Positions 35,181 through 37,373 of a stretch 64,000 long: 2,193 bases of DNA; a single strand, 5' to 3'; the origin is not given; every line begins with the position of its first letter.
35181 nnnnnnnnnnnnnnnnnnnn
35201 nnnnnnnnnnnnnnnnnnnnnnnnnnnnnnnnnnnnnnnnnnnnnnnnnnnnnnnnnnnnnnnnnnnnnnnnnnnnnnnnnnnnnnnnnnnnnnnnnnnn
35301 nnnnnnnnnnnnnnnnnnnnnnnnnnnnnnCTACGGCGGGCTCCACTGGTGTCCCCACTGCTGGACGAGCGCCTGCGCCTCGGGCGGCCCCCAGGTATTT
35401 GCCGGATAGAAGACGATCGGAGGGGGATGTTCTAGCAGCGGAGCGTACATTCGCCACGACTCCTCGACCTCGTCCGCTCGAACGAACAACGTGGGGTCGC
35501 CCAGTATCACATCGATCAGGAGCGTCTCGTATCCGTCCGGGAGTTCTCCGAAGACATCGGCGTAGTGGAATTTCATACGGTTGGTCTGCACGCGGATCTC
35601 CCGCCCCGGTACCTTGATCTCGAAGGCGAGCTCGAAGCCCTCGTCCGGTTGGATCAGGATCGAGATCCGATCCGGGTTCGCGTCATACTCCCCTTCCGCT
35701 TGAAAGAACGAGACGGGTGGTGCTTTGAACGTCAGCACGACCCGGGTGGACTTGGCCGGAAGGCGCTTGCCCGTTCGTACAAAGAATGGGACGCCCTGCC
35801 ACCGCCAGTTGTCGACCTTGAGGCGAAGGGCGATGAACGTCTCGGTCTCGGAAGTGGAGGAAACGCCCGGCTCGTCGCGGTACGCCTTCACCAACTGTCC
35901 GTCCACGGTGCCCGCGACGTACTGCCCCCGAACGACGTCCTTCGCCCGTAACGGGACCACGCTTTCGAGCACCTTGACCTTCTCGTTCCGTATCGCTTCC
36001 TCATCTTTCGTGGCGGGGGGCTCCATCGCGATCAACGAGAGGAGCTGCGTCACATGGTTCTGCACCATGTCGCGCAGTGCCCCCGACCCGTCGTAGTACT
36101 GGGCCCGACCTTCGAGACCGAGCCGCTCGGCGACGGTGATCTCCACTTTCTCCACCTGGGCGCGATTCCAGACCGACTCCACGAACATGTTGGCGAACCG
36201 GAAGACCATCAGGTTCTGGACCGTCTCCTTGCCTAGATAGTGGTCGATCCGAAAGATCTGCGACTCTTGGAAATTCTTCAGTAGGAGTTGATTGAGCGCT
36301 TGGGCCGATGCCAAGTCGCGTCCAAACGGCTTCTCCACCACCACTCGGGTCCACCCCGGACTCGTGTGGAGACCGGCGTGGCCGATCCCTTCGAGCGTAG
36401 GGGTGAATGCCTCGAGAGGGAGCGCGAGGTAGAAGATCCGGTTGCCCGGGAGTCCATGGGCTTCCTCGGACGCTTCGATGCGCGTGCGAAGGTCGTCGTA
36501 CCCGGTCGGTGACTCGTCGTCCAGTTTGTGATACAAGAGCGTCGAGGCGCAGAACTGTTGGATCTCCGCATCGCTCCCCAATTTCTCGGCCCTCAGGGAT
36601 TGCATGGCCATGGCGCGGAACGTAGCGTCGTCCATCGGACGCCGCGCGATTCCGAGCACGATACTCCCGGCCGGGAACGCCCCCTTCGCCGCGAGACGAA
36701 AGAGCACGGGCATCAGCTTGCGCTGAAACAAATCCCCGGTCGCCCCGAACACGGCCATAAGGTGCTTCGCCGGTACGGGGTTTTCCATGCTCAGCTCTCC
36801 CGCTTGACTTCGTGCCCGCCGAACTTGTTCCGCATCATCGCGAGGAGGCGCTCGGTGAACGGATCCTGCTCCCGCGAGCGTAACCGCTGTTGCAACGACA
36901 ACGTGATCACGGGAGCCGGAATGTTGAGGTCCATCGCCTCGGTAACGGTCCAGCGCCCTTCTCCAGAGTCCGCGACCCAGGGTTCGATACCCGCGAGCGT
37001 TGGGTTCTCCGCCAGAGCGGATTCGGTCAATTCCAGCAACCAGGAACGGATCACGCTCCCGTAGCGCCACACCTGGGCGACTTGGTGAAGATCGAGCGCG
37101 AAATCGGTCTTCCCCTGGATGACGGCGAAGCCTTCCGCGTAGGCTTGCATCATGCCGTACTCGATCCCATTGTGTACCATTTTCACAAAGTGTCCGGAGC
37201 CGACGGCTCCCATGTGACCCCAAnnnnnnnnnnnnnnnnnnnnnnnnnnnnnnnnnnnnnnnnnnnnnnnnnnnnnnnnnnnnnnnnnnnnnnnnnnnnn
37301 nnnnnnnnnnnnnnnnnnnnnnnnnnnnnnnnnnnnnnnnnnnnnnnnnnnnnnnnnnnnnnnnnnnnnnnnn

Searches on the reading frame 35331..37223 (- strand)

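Call 73: search_protein_families(library=pfam, proteins=[window:35331-37223:-], max_evalue=0.00001)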
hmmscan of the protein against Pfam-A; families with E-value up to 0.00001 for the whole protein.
window:35331-37223:- (630 aa): 2 families
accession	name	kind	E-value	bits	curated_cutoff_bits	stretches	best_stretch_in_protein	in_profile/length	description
PF02781.21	G6PD_C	-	3.7e-109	364.8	27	1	339-627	1-295/296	Glucose-6-phosphate dehydrogenase, C-terminal domain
PF00479.28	G6PD_N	-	5.2e-56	190.6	22.1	1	158-337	2-183/183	Glucose-6-phosphate dehydrogenase, NAD binding domain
